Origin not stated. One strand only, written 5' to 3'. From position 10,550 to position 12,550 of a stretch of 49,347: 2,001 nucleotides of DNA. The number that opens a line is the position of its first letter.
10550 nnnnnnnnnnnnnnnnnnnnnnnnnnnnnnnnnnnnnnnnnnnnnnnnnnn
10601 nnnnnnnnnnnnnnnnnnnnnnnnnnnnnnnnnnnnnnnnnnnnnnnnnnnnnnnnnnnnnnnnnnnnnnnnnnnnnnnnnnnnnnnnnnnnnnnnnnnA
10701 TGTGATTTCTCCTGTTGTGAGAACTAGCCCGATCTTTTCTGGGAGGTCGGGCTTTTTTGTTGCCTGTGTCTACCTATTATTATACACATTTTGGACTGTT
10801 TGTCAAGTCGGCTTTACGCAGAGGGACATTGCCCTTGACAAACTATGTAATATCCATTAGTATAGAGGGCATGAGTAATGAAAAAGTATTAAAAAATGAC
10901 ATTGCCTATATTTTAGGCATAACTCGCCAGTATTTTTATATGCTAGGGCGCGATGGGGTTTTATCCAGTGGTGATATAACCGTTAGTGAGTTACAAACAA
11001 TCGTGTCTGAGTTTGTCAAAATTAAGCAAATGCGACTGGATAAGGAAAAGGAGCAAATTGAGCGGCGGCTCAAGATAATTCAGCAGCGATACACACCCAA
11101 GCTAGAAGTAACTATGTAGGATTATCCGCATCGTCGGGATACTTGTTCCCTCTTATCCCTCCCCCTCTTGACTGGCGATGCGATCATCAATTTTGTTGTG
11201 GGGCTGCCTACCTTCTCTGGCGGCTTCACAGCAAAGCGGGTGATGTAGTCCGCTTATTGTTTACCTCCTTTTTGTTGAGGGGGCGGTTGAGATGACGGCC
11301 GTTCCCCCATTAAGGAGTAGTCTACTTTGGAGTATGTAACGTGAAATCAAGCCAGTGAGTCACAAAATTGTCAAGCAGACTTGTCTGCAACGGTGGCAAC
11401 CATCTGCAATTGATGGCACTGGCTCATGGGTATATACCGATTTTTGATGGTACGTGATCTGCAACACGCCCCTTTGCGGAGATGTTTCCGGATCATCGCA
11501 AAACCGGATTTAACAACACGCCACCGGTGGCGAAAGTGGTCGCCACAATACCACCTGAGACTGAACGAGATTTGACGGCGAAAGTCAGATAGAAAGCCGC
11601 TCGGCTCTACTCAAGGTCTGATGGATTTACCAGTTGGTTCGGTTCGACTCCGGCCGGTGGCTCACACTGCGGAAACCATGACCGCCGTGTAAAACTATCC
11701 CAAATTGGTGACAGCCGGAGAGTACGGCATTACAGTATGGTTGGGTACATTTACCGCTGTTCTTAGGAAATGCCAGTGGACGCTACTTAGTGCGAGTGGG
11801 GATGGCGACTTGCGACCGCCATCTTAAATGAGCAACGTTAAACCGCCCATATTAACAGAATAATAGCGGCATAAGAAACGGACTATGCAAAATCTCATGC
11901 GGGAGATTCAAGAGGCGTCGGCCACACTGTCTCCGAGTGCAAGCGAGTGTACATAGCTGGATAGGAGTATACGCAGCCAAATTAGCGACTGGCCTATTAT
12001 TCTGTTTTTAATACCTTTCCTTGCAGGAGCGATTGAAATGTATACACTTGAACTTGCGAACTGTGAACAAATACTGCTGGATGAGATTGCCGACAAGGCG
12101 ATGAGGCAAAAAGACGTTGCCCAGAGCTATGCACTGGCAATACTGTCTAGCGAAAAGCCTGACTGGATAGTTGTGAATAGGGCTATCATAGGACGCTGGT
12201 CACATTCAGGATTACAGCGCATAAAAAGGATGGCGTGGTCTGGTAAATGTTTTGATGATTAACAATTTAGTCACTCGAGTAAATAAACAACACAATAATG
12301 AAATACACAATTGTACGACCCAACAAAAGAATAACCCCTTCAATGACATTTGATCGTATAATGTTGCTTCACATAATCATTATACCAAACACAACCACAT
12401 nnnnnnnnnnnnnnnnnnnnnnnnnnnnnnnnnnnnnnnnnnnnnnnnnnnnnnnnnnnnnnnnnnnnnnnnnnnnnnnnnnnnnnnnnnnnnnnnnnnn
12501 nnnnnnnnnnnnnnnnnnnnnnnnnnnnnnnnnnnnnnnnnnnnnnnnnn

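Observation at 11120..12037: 0.9-kb ORF-free, hairpin-dense region: candidate large structured RNA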

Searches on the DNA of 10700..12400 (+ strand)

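Call 5: search_rna_families(source=window, start=10700, end=12400, threshold=evalue, max_evalue=10, show_alignments=4)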
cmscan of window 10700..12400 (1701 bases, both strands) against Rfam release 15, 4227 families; matches with E-value up to 10: 9.
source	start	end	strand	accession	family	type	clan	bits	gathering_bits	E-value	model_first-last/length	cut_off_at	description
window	10700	10767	+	RF00557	L10_leader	Cis-reg; leader;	-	21.7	44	0.75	67-138/138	5'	Ribosomal protein L10 leader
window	10962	11042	+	RF00055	SNORD96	Gene; snRNA; snoRNA; CD-box;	CL00072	18.2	43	4.3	1-85/85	no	Small nucleolar RNA SNORD96 family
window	10709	10745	-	RF03126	L20-Deltaproteobacteria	Cis-reg; leader;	-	17.7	42.8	1.7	1-59/59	no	L20-Deltaproteobacteria ribosomal protein leader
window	10706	10760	+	RF02278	Betaproteobacteria_toxic_sRNA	Gene; sRNA;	-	17.6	50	1.7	1-64/64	no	Betaproteobacteria toxic small RNA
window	10701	10767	+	RF00519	suhB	Gene; sRNA;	CL00108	15.4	41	4.8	1-77/77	no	Makes More Granules Regulator RNA (mmgR)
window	11160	11204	+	RF03970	mir-2766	Gene; miRNA;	-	15.2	60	8.4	1-68/68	no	mir-2766 microRNA precursor family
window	12139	12169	-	RF00825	mir-344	Gene; miRNA;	-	15.2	52.5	8.7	1-71/71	no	mir-344 microRNA precursor family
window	11792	11862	+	RF00521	SAM_alpha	Cis-reg; riboswitch;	-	14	36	4.7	1-79/79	no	Alpha-proteobacteria SAM riboswitch aptamer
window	11133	11168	-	RF03092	Ocean-VII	Gene; sRNA;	-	12.1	53.5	3.1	1-41/41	no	Ocean-VII RNA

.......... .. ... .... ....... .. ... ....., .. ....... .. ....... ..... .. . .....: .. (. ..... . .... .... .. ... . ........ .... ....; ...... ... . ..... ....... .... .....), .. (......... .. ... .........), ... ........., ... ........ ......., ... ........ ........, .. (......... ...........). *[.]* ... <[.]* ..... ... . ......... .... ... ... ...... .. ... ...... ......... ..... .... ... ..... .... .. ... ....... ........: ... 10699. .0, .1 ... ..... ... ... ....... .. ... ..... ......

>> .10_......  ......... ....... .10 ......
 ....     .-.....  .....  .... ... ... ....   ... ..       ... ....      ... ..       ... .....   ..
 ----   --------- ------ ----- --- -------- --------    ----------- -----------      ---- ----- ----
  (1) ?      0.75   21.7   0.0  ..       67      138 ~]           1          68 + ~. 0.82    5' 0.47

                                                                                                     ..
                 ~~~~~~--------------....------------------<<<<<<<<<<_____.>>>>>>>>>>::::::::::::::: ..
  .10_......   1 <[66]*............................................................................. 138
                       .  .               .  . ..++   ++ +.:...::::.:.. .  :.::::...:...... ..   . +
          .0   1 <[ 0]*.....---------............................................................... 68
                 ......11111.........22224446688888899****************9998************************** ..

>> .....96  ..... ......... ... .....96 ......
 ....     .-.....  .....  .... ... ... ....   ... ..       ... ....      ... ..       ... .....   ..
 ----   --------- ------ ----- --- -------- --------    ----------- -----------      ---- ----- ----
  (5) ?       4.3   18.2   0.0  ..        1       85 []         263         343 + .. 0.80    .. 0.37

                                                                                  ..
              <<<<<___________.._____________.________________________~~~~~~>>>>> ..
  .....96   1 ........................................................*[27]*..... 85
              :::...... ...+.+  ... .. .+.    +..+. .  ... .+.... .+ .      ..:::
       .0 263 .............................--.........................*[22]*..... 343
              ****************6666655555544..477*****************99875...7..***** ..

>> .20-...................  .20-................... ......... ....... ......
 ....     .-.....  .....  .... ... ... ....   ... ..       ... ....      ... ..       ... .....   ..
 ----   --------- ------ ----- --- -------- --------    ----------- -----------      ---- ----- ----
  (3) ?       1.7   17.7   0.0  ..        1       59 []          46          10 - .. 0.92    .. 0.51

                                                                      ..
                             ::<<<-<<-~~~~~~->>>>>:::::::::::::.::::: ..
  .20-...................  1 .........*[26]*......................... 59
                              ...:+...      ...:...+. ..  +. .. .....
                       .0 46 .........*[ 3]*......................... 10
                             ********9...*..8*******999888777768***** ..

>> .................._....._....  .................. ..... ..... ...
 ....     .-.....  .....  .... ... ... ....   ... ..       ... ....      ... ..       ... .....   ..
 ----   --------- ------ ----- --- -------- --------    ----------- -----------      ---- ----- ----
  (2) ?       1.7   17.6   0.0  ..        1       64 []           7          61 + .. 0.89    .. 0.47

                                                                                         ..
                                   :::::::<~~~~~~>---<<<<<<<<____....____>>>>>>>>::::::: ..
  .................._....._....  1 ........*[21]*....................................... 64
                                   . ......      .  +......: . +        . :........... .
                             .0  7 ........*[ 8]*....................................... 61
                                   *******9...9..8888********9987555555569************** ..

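Call 8: search_dna_similar(query=window:11000-12200:+, collection=phages, mode=distant)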
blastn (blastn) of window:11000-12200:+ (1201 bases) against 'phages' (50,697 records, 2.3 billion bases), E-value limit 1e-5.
No match.

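Call 46: search_rna_families(source=window, start=11505, end=11680, threshold=evalue, max_evalue=10, show_alignments=5)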
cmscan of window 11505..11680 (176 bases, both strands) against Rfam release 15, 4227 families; matches with E-value up to 10: 4.
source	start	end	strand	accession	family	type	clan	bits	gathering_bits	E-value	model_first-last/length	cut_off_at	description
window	11513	11537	+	RF03234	mir-2813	Gene; miRNA;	-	16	70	2.2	23-47/67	no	mir-2813 microRNA precursor family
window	11506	11574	+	RF03536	Flavi_TBFV_xrRNA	Cis-reg;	-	12.9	46.5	3.4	1-89/89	no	Tick-borne Flavivirus exoribonuclease-resistant RNA element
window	11515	11559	-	RF03163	c4-a1b1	Gene; antisense;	CL00128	12.3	46.7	0.79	1-53/53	no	a1, b1 targets of C4 antisense RNA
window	11584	11602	-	RF01304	sR5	Gene; snRNA; snoRNA; CD-box;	-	9.3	40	6.3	35-53/53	no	Small nucleolar RNA sR5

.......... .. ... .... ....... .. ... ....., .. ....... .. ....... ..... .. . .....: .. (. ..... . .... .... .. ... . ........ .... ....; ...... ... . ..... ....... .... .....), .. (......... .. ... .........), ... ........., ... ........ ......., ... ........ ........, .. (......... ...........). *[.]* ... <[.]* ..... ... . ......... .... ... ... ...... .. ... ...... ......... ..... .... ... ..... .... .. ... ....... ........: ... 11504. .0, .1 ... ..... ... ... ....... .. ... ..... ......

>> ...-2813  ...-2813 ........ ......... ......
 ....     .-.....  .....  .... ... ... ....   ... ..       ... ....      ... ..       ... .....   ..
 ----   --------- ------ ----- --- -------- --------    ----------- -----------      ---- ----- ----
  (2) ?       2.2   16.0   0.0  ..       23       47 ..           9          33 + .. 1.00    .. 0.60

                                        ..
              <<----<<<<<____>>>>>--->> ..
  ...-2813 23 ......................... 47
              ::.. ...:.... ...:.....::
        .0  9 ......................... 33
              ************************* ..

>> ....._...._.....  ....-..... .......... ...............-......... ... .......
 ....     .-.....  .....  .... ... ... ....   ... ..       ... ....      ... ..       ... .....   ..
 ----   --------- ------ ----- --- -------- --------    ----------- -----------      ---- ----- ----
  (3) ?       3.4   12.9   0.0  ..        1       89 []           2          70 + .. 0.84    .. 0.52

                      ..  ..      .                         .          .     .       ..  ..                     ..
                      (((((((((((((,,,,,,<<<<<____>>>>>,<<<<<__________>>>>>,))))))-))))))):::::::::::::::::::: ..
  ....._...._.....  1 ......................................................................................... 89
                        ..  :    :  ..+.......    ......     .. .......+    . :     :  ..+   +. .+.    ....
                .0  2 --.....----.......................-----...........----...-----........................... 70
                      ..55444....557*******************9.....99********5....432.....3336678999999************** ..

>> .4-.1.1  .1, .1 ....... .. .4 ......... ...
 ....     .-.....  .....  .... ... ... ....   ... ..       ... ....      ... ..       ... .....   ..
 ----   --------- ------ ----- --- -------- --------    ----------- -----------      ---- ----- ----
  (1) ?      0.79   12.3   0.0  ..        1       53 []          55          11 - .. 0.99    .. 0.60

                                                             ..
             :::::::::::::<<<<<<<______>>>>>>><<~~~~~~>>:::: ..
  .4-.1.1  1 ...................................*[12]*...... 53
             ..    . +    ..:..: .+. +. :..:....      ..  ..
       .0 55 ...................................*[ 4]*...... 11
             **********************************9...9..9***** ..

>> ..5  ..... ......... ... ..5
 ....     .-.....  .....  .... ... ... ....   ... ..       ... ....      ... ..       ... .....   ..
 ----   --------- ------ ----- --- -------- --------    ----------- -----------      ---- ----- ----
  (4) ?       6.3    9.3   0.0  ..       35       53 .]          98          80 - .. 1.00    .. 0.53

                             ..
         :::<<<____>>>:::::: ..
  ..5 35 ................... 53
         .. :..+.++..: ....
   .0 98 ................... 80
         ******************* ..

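Call 47: search_dna_similar(query=window:11120-12037:+, collection=plasmids, mode=distant, max_evalue=0.01)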
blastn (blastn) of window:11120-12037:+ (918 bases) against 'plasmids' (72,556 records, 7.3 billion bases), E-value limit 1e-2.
No match.

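Call 91: build_rna_model(alignment_id=A1, structure=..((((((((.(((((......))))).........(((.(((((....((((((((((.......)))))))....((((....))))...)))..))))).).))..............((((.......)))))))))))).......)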
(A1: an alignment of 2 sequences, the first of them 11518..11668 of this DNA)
Model R1 built from alignment A1 (2 sequences, 151 columns); structure: as given.
model positions 151; base pairs 39; branch points 3; effective number of sequences 0.72; information 0.59 bits per position. Calibrated on 0.2 Mb of random sequence (short: E-values are rough).
structure used (alignment columns):
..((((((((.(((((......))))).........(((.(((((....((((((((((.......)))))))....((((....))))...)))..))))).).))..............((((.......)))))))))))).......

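Call 93: search_with_rna_model(model_id=R1, sources=[window, L001, L002, L003, L007, L008, L009, L010, L011, L024, L026, L027, L028, L029, L030, L031, L032, L033, L034, L035, L036, L037, L038, L039, L040, L041, L042, L044, L045, L046, L047, L048, L049, L050, L051, L052, L055, L057, L058, L059, L060], max_evalue=10, show_alignments=3)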
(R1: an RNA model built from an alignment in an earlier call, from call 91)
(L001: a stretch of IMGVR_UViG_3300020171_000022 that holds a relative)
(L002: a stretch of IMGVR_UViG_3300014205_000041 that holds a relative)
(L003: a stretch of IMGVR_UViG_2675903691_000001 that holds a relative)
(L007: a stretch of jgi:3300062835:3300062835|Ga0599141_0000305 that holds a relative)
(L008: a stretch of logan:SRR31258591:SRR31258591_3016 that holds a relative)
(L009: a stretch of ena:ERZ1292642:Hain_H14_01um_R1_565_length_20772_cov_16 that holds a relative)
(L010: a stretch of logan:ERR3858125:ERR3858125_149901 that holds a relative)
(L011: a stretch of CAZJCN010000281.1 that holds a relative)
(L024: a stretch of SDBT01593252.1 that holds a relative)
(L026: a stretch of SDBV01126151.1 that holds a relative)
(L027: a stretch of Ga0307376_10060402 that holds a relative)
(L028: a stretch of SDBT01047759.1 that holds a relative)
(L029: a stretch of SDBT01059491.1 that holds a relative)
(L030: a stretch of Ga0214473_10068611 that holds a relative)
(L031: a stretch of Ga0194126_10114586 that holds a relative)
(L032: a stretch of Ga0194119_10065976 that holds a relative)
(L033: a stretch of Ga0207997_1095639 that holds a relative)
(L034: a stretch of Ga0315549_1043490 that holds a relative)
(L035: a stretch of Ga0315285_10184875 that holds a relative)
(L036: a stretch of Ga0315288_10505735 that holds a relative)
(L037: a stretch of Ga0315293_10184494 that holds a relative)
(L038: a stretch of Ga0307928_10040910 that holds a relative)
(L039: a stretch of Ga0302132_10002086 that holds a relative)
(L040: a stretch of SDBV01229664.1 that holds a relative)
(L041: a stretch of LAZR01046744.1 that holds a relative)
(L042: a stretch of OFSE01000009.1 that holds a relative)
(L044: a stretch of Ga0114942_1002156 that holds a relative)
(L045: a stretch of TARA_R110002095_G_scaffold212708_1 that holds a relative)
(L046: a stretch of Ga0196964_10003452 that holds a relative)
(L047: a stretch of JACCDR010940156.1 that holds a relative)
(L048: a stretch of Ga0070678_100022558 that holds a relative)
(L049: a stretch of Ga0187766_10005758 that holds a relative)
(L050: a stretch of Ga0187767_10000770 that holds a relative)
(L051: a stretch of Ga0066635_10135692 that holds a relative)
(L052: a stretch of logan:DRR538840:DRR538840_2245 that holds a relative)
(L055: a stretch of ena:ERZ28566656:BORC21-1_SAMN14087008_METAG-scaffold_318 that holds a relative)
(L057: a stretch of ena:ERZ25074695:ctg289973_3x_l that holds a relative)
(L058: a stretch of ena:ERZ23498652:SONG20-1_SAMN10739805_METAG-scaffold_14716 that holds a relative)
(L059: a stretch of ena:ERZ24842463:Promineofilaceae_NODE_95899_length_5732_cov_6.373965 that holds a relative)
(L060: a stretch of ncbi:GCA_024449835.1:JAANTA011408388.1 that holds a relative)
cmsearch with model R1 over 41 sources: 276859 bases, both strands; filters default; matches with E-value up to 10: 2.
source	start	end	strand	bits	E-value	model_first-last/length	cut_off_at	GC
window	11518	11668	+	197.4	2.5e-44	1-151/151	no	0.56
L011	3804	3884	-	23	0.003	1-151/151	no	0.58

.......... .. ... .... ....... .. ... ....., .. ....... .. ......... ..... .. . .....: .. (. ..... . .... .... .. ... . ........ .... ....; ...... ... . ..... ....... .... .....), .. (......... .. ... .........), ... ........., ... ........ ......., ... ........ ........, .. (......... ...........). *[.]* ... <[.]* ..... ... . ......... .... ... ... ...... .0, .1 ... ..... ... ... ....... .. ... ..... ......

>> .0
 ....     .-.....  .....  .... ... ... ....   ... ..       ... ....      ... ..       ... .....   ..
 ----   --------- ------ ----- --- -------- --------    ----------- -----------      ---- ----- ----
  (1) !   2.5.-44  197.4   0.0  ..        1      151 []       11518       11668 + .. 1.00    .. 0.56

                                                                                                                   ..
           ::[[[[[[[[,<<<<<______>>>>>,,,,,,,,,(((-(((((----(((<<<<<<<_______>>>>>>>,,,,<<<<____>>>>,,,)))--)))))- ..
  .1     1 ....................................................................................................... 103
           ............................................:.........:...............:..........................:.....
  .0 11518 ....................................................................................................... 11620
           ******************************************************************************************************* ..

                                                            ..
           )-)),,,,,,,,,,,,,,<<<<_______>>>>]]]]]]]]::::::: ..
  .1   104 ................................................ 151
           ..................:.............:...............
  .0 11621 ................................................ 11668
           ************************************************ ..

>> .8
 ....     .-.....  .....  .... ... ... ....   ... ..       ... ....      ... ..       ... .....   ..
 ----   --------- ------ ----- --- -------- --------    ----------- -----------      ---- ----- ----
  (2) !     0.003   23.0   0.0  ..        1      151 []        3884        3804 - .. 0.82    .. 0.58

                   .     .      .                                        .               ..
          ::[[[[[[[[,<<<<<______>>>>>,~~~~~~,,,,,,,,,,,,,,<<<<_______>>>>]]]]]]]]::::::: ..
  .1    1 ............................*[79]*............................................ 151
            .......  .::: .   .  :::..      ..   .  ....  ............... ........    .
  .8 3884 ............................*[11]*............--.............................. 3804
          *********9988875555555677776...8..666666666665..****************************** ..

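Call 99: search_rna_families(source=window, start=11110, end=11440, threshold=evalue, max_evalue=10, show_alignments=2)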
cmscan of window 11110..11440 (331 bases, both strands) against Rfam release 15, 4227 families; matches with E-value up to 10: 4.
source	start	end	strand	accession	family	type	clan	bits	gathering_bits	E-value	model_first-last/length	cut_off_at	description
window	11160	11204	+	RF03970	mir-2766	Gene; miRNA;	-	15.2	60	1.6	1-68/68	no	mir-2766 microRNA precursor family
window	11266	11318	+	RF03831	mir-627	Gene; miRNA;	-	13.7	86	6.1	1-87/87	no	mir-627 microRNA precursor family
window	11234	11275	+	RF02651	SorY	Gene; sRNA;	-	13.4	111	2.7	1-83/83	no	Singlet oxygen resistance RNA Y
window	11133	11168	-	RF03092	Ocean-VII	Gene; sRNA;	-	12.1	53.5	0.61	1-41/41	no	Ocean-VII RNA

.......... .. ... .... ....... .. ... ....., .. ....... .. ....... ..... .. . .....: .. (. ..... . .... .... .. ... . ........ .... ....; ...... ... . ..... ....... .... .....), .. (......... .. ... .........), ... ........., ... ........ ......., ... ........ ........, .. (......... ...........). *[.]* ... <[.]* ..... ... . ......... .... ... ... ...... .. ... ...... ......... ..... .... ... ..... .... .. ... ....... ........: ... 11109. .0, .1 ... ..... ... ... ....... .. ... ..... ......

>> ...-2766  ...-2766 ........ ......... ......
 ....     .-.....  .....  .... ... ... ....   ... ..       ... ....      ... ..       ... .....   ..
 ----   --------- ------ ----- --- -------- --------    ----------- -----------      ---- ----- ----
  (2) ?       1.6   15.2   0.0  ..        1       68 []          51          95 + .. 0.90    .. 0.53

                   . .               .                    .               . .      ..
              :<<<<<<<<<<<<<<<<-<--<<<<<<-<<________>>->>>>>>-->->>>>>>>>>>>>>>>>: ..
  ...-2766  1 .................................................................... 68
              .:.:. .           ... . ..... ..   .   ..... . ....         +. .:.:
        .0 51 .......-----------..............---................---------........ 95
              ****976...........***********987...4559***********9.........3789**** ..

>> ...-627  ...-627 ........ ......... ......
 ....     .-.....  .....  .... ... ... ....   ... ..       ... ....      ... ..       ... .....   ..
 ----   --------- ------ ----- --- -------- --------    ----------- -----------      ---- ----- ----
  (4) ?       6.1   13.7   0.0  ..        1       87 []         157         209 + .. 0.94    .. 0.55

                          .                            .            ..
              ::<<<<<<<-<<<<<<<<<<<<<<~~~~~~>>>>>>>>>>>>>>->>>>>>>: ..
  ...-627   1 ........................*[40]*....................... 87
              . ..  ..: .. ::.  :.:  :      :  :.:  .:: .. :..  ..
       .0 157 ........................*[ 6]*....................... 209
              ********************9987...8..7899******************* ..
